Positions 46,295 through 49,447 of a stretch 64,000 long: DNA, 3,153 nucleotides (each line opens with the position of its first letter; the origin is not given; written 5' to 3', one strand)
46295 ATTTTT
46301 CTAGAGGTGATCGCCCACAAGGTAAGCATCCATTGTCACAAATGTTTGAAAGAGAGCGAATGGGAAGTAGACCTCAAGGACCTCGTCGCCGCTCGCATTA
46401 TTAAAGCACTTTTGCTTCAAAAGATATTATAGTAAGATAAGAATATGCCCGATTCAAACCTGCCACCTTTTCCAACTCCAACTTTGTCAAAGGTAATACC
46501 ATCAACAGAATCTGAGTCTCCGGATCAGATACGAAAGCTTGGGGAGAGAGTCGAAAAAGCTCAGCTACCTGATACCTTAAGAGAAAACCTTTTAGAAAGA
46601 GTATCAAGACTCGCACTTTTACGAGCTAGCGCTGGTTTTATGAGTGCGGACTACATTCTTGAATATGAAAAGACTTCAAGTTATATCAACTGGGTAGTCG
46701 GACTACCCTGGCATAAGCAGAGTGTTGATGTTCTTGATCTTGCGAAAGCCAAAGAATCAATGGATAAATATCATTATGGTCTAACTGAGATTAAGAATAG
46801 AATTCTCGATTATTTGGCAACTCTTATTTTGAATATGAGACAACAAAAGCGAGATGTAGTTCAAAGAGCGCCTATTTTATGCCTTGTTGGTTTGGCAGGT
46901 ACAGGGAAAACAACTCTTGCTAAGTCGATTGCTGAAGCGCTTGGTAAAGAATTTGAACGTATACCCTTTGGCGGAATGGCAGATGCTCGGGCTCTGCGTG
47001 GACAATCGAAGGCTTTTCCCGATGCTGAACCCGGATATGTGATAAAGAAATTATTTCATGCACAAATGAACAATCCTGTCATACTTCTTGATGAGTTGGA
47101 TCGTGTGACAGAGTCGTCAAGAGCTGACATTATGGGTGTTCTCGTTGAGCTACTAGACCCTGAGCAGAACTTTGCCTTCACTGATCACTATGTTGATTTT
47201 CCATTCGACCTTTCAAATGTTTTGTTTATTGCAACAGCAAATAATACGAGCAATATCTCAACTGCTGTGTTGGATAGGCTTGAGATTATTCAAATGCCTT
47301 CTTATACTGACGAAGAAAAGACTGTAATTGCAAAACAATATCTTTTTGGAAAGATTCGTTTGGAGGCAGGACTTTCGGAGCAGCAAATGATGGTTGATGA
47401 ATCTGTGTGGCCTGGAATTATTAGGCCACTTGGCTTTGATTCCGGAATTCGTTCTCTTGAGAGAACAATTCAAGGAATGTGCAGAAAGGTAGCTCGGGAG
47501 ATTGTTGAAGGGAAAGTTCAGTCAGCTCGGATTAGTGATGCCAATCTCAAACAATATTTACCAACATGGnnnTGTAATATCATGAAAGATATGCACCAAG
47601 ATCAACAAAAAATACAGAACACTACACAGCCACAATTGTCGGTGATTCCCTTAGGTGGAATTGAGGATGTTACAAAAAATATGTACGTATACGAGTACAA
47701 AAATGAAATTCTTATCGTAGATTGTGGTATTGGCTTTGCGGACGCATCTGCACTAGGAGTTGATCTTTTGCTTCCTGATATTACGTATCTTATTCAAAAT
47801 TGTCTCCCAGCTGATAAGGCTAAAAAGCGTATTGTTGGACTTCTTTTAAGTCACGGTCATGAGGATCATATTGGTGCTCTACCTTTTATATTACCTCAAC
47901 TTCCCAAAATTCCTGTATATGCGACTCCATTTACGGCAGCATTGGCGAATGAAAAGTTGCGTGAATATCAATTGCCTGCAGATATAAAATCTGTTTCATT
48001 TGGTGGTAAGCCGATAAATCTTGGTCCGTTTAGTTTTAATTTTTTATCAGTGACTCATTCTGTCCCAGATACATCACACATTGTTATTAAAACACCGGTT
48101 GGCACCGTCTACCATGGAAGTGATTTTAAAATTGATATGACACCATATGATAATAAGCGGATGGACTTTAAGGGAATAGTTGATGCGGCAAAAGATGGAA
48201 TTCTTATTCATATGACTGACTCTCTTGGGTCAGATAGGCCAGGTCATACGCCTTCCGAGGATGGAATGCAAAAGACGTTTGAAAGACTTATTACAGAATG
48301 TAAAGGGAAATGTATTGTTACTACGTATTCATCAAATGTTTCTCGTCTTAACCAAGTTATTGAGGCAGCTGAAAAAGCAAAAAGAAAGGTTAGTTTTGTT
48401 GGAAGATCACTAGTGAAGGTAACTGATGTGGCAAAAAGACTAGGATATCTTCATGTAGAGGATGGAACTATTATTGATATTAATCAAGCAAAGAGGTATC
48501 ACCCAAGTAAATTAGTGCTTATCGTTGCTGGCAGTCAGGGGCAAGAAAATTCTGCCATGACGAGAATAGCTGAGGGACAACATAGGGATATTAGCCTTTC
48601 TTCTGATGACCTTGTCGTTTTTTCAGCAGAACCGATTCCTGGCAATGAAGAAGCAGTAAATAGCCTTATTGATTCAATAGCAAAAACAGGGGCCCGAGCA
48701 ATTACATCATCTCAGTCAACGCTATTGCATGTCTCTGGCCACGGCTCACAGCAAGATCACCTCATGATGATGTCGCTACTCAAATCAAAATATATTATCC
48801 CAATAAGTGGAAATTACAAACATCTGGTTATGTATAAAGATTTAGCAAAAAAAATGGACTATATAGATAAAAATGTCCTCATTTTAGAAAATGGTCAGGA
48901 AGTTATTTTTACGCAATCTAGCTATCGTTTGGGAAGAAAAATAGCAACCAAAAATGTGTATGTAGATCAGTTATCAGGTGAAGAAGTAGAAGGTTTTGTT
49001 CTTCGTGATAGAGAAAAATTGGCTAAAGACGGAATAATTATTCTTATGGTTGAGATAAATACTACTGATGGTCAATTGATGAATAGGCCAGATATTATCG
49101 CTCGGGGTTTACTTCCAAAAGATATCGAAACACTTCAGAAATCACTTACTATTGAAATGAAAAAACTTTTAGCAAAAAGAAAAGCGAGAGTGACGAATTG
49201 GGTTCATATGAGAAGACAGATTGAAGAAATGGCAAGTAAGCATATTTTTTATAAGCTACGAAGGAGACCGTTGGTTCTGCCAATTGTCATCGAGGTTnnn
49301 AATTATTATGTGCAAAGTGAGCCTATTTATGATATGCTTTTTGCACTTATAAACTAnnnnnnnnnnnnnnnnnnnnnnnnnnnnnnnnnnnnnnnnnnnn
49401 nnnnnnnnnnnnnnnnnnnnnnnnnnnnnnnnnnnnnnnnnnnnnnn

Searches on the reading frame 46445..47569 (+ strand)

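Call 8: search_protein_families(library=pfam, proteins=[window:46445-47569:+], max_evalue=0.001)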
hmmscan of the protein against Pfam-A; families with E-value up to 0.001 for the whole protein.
window:46445-47569:+ (375 aa): 8 families
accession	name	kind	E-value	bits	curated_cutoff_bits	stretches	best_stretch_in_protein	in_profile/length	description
PF00004.35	AAA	-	2.2e-18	67.4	21.2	1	145-283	1-127/131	ATPase family associated with various cellular activities (AAA)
PF22667.2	Lon_lid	-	9.5e-11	41.6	27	1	307-357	2-52/57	Lon protease AAA+ ATPase lid domain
PF07728.20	AAA_5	-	1.4e-08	35.2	22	1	145-278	2-138/139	AAA domain (dynein-related subfamily)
PF13401.12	AAA_22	-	5.6e-06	27.1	27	1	141-238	4-109/130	AAA domain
PF13191.12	AAA_16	-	4.5e-05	24.4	32.6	0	140-169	22-51/167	AAA ATPase domain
PF07724.20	AAA_2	-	9e-05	23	27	1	147-271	8-129/166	AAA domain (Cdc48 subfamily)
PF13173.12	AAA_14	-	0.00021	21.7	27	1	143-225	3-78/129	AAA domain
PF24883.2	NPHP3_N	-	0.00058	20.5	24.8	0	140-169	20-49/164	Nephrocystin 3, N-terminal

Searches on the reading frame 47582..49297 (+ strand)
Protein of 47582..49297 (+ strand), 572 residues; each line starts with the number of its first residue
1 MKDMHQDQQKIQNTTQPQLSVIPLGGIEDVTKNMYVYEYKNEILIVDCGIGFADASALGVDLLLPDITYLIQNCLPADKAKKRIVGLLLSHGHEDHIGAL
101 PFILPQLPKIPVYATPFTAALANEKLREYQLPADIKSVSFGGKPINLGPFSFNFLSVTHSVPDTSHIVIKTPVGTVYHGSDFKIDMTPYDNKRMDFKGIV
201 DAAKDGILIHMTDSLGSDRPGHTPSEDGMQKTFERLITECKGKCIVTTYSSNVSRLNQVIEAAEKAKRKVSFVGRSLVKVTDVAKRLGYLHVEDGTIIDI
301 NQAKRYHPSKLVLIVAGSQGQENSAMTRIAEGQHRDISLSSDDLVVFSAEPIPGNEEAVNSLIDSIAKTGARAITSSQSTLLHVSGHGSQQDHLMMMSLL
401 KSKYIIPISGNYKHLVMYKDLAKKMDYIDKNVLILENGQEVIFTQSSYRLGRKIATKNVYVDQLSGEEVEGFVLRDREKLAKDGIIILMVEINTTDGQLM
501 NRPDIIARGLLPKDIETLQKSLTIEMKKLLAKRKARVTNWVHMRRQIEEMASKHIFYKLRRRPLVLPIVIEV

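Call 8: search_protein_families(library=pfam, proteins=[window:47582-49297:+], max_evalue=0.001)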
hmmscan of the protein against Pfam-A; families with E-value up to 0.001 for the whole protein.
window:47582-49297:+ (572 aa): 5 families
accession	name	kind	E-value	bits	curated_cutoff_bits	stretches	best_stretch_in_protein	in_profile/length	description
PF22505.1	RNase_J_b_CASP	-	2.6e-44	150.5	27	1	241-365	1-125/126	Ribonuclease J, beta-CASP domain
PF17770.6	RNase_J_C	-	2.1e-19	70.8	23.8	1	473-572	1-102/102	Ribonuclease J C-terminal domain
PF00753.33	Lactamase_B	-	1e-08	35.8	22.7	1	32-172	6-130/196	Metallo-beta-lactamase superfamily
PF12706.13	Lactamase_B_2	-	1.9e-07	31.3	27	1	73-183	21-144/200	Beta-lactamase superfamily domain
PF07521.17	RMMBL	-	2.6e-07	31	21.6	1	380-429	10-59/63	Zn-dependent metallo-hydrolase RNA specificity domain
